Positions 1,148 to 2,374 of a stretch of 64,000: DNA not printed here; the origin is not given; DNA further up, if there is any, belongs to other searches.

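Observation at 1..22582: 22-kb uninterrupted co-directional glycan-assembly operon with unusually many GT-C enzymes and no obvious exporter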

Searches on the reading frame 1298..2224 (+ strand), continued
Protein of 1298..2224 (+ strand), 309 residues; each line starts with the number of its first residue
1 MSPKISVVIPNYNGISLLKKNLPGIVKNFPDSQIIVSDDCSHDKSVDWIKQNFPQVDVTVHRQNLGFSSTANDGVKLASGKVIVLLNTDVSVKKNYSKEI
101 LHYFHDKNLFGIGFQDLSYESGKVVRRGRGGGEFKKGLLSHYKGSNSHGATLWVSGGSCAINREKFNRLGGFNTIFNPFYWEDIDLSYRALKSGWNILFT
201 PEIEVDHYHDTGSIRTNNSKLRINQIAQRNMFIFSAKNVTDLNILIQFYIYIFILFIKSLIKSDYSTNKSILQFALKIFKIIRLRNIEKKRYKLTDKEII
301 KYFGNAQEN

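Call 43: search_protein_families(library=ncbifam, proteins=[L010:513-1661:+, L010:3223-3948:+, L010:3956-5053:+, L010:6577-8202:+, L010:8205-9899:+], max_evalue=0.001)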
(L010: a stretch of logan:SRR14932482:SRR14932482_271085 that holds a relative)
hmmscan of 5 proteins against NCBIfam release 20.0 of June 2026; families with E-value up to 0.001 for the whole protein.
L010:513-1661:+ (383 aa): 17 families
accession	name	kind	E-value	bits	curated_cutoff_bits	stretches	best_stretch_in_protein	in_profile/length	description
TIGR04182.1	glyco_TIGR04182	equivalog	8.2e-17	61.5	325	1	3-267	2-250/293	S-layer glycoprotein N-glycosyltransferase AglJ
NF047588.1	GlcsyltransPgfSStrep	equivalog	2.6e-15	56.5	500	1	1-148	1-145/308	glycosyltransferase PgfS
NF041391.1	DPhHxTase_Halo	equivalog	3.4e-15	55.6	375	1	9-218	3-191/213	dolichyl-phosphate hexose transferase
NF058614.1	PPMAGASynPpgS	equivalog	3.1e-14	53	370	1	4-221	3-208/226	polyprenyl-phospho-N-acetylgalactosaminyl synthase PpgS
NF007986.1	PRK10714.1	equivalog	8.1e-12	44.8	529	1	2-233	7-224/316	undecaprenyl-phosphate 4-deoxy-4-formamido-L-arabinose transferase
TIGR03937.1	PgaC_IcaA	equivalog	4.1e-10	39.2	422.3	1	2-119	46-158/407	poly-beta-1,6-N-acetyl-D-glucosamine synthase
NF038302.1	EPS_HpsE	equivalog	8.2e-10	38.1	300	1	2-112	2-112/307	hormogonium polysaccharide biosynthesis glycosyltransferase HpsE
NF041875.1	EPS_EpsD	equivalog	4.1e-09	36.3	370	1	5-114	3-107/325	exopolysaccharide biosynthesis glycosyltransferase EpsD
NF007482.0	PRK10073.1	equivalog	1e-08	34.6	423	1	2-118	7-118/334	glycosyltransferase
TIGR03469.1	HpnB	hypoth_equivalog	5.8e-07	28.9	379.25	1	2-113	45-162/386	hopene-associated glycosyltransferase HpnB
NF047683.1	TeichurnBiosyTuaG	equivalog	9e-07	28.8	400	1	3-112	8-112/252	teichuronic acid biosynthesis protein TuaG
NF045692.1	OglycostaseCruG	equivalog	1.3e-06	27.6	600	1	2-114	42-156/386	2'-O-glycosyltransferase CruG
TIGR04283.1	glyco_like_mftF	equivalog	3e-06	27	182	1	4-56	2-52/221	TIGR04283 family arsenosugar biosynthesis glycosyltransferase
TIGR03111.1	glyc2_xrt_Gpos1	hypoth_equivalog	3.8e-06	26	363.95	1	2-121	50-166/439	TIGR03111 family XrtG-associated glycosyltransferase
NF050050.1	ProtGlycPglI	equivalog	2.4e-05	23.9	500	1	2-123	3-120/306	GalNAc(5)-diNAcBac-PP-undecaprenol beta-1,3-glucosyltransferase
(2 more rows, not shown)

L010:3223-3948:+ (242 aa): 21 families
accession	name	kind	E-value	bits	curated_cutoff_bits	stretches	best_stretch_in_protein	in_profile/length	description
NF041391.1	DPhHxTase_Halo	equivalog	1.3e-14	53.7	375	1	12-217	3-193/213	dolichyl-phosphate hexose transferase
NF050050.1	ProtGlycPglI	equivalog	2e-14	53.7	500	1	5-122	3-118/306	GalNAc(5)-diNAcBac-PP-undecaprenol beta-1,3-glucosyltransferase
NF047588.1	GlcsyltransPgfSStrep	equivalog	2.1e-14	53.5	500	1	5-174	2-166/308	glycosyltransferase PgfS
TIGR03937.1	PgaC_IcaA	equivalog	3e-14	52.8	422.3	1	5-103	46-141/407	poly-beta-1,6-N-acetyl-D-glucosamine synthase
TIGR04283.1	glyco_like_mftF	equivalog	1.1e-13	51.3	182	1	6-123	1-108/221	TIGR04283 family arsenosugar biosynthesis glycosyltransferase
NF038302.1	EPS_HpsE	equivalog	5.7e-13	48.5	300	1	4-100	1-99/307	hormogonium polysaccharide biosynthesis glycosyltransferase HpsE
NF007482.0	PRK10073.1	equivalog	3e-12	46.2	423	1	3-119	5-118/334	glycosyltransferase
NF007986.1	PRK10714.1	equivalog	3.6e-12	45.9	529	1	6-124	8-127/316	undecaprenyl-phosphate 4-deoxy-4-formamido-L-arabinose transferase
TIGR04182.1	glyco_TIGR04182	equivalog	5.4e-12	45.7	325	1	6-210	2-192/293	S-layer glycoprotein N-glycosyltransferase AglJ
NF047683.1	TeichurnBiosyTuaG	equivalog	1.4e-11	44.5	400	1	5-99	7-98/252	teichuronic acid biosynthesis protein TuaG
NF058614.1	PPMAGASynPpgS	equivalog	4.6e-11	42.6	370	1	8-210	4-198/226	polyprenyl-phospho-N-acetylgalactosaminyl synthase PpgS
NF041875.1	EPS_EpsD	equivalog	4.7e-11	42.7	370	1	6-121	1-114/325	exopolysaccharide biosynthesis glycosyltransferase EpsD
NF010496.0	PRK13915.1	equivalog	2.5e-09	36.7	262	1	5-101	32-130/307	glucosyl-3-phosphoglycerate synthase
TIGR03111.1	glyc2_xrt_Gpos1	hypoth_equivalog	1.7e-08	33.7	363.95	1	6-186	51-233/439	TIGR03111 family XrtG-associated glycosyltransferase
NF053739.1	GlytfEpsEBac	equivalog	1.5e-07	30.7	450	1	6-110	3-105/265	glycosyltransferase EpsE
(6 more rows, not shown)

L010:3956-5053:+ (366 aa): 1 family
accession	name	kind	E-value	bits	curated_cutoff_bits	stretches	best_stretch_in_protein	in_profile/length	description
TIGR03459.1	crt_membr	equivalog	6.8e-13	48.3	439.4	1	47-248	38-249/470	alpha-(1->6)-mannopyranosyltransferase A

L010:6577-8202:+ (542 aa): 0 families

L010:8205-9899:+ (565 aa): 0 families

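Call 59: find_encoding_contigs(protein=P0029, flank=10000, max_places=1)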
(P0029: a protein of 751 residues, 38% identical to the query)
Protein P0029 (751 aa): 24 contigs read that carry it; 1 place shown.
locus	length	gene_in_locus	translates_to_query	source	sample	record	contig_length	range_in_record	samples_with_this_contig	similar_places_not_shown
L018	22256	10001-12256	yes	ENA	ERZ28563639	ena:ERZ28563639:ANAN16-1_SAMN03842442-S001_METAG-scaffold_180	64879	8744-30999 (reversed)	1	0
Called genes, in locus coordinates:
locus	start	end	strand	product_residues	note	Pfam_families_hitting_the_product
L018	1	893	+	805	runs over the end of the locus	PF09586:YfhO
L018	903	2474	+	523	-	-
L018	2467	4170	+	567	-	PF10131:PTPS_related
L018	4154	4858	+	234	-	PF00535:Glycos_transf_2, PF10111:Glyco_tranf_2_2 (weak), PF13641:Glyco_tranf_2_3 (weak)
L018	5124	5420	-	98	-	-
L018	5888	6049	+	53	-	-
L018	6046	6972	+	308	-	PF00535:Glycos_transf_2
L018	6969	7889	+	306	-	PF00535:Glycos_transf_2, PF13641:Glyco_tranf_2_3, PF13632:Glyco_trans_2_3 (faint)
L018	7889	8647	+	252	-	PF00535:Glycos_transf_2, PF10111:Glyco_tranf_2_2 (faint)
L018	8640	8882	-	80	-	PF18893:DUF5652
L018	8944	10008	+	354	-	PF00534:Glycos_transf_1, PF13692:Glyco_trans_1_4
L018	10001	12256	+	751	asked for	PF09586:YfhO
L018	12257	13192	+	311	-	PF00535:Glycos_transf_2, PF10111:Glyco_tranf_2_2 (weak), PF13506:Glyco_transf_21 (weak), PF13641:Glyco_tranf_2_3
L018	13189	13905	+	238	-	PF00535:Glycos_transf_2, PF10111:Glyco_tranf_2_2, PF13641:Glyco_tranf_2_3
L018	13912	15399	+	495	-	-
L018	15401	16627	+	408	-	PF26314:MptA_B_family (weak)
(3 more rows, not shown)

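Call 60: find_encoding_contigs(protein=P0007, flank=10000, max_places=1)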
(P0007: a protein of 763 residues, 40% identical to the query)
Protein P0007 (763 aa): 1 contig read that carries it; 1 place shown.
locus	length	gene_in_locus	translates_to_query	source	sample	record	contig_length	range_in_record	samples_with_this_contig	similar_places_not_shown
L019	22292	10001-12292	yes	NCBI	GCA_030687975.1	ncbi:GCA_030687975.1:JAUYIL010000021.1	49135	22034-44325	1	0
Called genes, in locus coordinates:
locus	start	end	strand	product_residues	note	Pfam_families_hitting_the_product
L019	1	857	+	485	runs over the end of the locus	PF01943:Polysacc_synt, PF13440:Polysacc_synt_3, PF01554:MatE (weak)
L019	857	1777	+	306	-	PF00535:Glycos_transf_2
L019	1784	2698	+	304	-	PF00535:Glycos_transf_2, PF13641:Glyco_tranf_2_3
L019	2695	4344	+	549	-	PF10131:PTPS_related, PF13231:PMT_2 (weak)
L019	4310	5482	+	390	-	-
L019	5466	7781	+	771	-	PF09586:YfhO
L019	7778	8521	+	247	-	PF00535:Glycos_transf_2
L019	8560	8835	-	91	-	PF18893:DUF5652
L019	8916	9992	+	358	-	PF13439:Glyco_transf_4 (faint), PF00534:Glycos_transf_1, PF13692:Glyco_trans_1_4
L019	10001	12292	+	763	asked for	PF09586:YfhO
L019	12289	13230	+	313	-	PF00535:Glycos_transf_2, PF10111:Glyco_tranf_2_2 (weak), PF13641:Glyco_tranf_2_3, PF13632:Glyco_trans_2_3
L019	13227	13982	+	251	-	PF00535:Glycos_transf_2, PF10111:Glyco_tranf_2_2 (faint)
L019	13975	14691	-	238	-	PF00535:Glycos_transf_2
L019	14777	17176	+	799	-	PF09586:YfhO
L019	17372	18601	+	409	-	PF26314:MptA_B_family (weak), PF09594:GT87 (weak)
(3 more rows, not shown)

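Call 63: find_related_loci(query=A3, collection=genome_contigs, flank=10000)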
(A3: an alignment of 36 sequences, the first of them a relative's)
Query A3 (772 aa) in genome_contigs; peptide patterns used: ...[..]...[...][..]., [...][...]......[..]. (x = any residue, [..] = any of these).
599 stretches matched a pattern (row limit reached: there are more); 543 encode a relative of the query (tblastn E <= 1e-3); the best 80 are kept; 80 distinct loci.
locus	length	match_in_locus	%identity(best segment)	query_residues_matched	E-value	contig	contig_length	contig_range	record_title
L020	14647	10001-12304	52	1-772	0e+0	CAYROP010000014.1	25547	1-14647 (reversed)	MAG TPA_asm: uncultured Gammaproteobacteria bacterium isolate SRP173033_co3_106 genome assembly, contig: NODE_2166_lengt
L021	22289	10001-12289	52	3-772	0e+0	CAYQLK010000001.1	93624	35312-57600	MAG TPA_asm: uncultured Gammaproteobacteria bacterium isolate SRP286056_co1_654 genome assembly, contig: NODE_177_length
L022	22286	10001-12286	52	13-772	0e+0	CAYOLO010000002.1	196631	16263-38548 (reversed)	MAG TPA_asm: uncultured Gammaproteobacteria bacterium isolate binchicken_co16_225 genome assembly, contig: NODE_75_lengt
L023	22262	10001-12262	37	2-737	2e-148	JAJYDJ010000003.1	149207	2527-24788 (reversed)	MAG: bacterium isolate BP9.bin93 NODE_108_length_149207_cov_2.829011, whole genome shotgun sequence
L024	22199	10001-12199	37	29-759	4e-143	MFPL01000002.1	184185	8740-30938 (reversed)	MAG: Candidatus Levybacteria bacterium RIFCSPLOWO2_12_FULL_41_12 rifcsplowo2_12_scaffold_155, whole genome shotgun seque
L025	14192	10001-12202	39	24-762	1e-142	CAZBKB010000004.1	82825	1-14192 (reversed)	MAG TPA_asm: uncultured Gammaproteobacteria bacterium isolate SRP050083_co1_19 genome assembly, contig: NODE_51_length_8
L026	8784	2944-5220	38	1-755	2e-142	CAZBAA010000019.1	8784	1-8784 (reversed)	MAG TPA_asm: uncultured Candidatus Saccharibacteria bacterium isolate SRP269290_co3_478 genome assembly, contig: NODE_10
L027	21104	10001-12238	38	2-738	1e-140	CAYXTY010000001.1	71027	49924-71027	MAG TPA_asm: uncultured Gammaproteobacteria bacterium isolate SRP286056_co1_91 genome assembly, contig: NODE_319_length_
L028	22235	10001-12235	39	9-737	4e-140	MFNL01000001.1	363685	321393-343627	MAG: Candidatus Levybacteria bacterium RIFCSPHIGHO2_01_FULL_37_17 rifcsphigho2_01_scaffold_35, whole genome shotgun sequ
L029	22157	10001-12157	37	29-738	3e-139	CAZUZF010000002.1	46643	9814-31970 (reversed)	MAG TPA_asm: uncultured Gammaproteobacteria bacterium isolate binchicken_co38_1268 genome assembly, contig: NODE_1679_le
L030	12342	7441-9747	36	1-738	3e-139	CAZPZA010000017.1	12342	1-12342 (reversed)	MAG TPA_asm: uncultured Gammaproteobacteria bacterium isolate binchicken_co21_463 genome assembly, contig: NODE_3785_len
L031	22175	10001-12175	37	19-738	7e-139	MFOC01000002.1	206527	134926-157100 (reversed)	MAG: Candidatus Levybacteria bacterium RIFCSPHIGHO2_02_FULL_40_18 rifcsphigho2_02_scaffold_124, whole genome shotgun seq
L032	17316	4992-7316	37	1-769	1e-138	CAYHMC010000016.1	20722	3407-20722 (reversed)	MAG TPA_asm: uncultured Candidatus Saccharibacteria bacterium isolate ERP119705_co13_620 genome assembly, contig: NODE_3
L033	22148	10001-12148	38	29-740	1e-138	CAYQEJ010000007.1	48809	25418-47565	MAG TPA_asm: uncultured Gammaproteobacteria bacterium isolate SRP278252_co2_88 genome assembly, contig: NODE_1195_length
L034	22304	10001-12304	37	3-769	2e-138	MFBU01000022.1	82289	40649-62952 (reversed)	MAG: Candidatus Curtissbacteria bacterium RIFCSPLOWO2_02_41_11 rifcsplowo2_02_sub10_scaffold_9, whole genome shotgun seq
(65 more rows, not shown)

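Call 70: search_solved_structures(query=L010:3223-3948:+, max_evalue=0.001)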
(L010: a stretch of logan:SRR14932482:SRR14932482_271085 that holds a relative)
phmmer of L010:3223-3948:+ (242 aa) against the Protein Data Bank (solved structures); distinct sequences matched with E-value up to 0.001: 21.
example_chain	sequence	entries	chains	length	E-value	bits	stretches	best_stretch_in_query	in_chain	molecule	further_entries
5mlz_A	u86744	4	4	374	1.7e-23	86.8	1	3-210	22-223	Dolichol monophosphate mannose synthase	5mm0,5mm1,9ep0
5eke_A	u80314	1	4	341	1.6e-12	51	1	3-134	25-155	Uncharacterized glycosyltransferase sll0501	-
5ekp_C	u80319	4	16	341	1.6e-12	51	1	3-134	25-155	Uncharacterized glycosyltransferase sll0501 | Glycosyltransferase sll0501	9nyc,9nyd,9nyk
9nye_A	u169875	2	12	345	1.6e-12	51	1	3-134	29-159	Glycosyltransferase sll0501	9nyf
9bhc_C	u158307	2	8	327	1.1e-09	41.7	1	5-123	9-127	Undecaprenyl-phosphate 4-deoxy-4-formamido-L-arabinose transferase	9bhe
8vxh_A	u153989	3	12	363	1.4e-09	41.3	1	6-122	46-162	Undecaprenyl-phosphate 4-deoxy-4-formamido-L-arabinose transferase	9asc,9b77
9hwj_A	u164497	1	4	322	1.1e-08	38.4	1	6-122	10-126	Undecaprenyl-phosphate 4-deoxy-4-formamido-L-arabinose transferase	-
5tze_C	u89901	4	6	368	2.3e-08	37.4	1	5-98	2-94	Glycosyl transferase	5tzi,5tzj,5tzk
2z87_A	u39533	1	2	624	2.4e-08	37.3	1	6-110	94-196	Chondroitin synthase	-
2z86_A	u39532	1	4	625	2.4e-08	37.3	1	6-110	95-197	Chondroitin synthase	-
5tz8_A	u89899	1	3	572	4.5e-08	36.4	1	5-98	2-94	Glycosyl transferase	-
8vh7_A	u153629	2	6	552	1.1e-07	35.2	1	4-110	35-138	Heparosan synthase B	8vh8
8viw_A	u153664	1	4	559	1.1e-07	35.1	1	4-110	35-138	Heparosan synthase B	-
6yv7_B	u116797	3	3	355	1.1e-06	31.9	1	6-122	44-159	Glycosyl transferase, family 2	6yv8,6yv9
6yv7_A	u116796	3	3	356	1.1e-06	31.8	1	6-122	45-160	Glycosyl transferase, family 2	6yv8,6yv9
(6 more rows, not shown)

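Call 71: search_solved_structures(query=L010:513-1661:+, max_evalue=0.001)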
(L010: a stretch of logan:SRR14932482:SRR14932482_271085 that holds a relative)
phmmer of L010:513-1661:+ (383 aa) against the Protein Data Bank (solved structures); distinct sequences matched with E-value up to 0.001: 13.
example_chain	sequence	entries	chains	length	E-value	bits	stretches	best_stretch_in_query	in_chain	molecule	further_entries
5mlz_A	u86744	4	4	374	2.5e-48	168.3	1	1-379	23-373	Dolichol monophosphate mannose synthase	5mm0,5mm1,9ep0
9bhc_C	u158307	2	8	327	7.7e-09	38.4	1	2-228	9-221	Undecaprenyl-phosphate 4-deoxy-4-formamido-L-arabinose transferase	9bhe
8vxh_A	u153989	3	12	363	1.1e-08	37.9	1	2-228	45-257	Undecaprenyl-phosphate 4-deoxy-4-formamido-L-arabinose transferase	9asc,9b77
5ekp_C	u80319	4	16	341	3e-08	36.5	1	3-128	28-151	Uncharacterized glycosyltransferase sll0501 | Glycosyltransferase sll0501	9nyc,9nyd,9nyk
5eke_A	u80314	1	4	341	3.2e-08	36.4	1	3-128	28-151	Uncharacterized glycosyltransferase sll0501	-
9nye_A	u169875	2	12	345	3.2e-08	36.4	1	3-128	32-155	Glycosyltransferase sll0501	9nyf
9hwj_A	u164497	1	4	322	6e-08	35.5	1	2-228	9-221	Undecaprenyl-phosphate 4-deoxy-4-formamido-L-arabinose transferase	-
6h1j_A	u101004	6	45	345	1.8e-07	33.9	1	2-149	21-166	Probable ss-1,3-N-acetylglucosaminyltransferase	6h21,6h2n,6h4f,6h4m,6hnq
3bcv_A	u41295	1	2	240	1.9e-05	27.3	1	2-137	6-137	Putative glycosyltransferase protein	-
5tze_C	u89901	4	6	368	6e-05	25.6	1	1-130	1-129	Glycosyl transferase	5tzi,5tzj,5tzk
5tz8_A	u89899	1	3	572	0.00019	23.9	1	1-117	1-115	Glycosyl transferase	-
8bz8_A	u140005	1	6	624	0.00043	22.8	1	2-122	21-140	Glycosyltransferase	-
8bz4_A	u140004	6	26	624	0.00043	22.8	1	2-122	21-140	Glycosyltransferase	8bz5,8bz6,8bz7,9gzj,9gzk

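Call 72: search_solved_structures(query=window:1298-2224:+, max_evalue=0.001)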
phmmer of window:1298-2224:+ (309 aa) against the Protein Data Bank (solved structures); distinct sequences matched with E-value up to 0.001: 7.
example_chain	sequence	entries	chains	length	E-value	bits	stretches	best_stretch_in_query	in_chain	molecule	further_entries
2z87_A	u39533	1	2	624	4.7e-06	29.6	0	3-93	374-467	Chondroitin synthase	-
2z86_A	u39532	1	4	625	4.7e-06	29.5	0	3-93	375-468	Chondroitin synthase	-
3bcv_A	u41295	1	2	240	4.8e-06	29.5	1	2-92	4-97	Putative glycosyltransferase protein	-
5hea_A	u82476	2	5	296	1.1e-05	28.3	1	5-101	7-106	Putative glycosyltransferase (GalT1)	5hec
6p61_A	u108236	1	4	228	5.3e-05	26.1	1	2-106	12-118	Glycosyltransferase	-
7msp_A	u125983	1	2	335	0.00064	22.5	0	3-95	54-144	SPbeta prophage-derived glycosyltransferase SunS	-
7msn_A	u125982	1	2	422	0.0009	22.1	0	3-95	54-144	SPbeta prophage-derived glycosyltransferase SunS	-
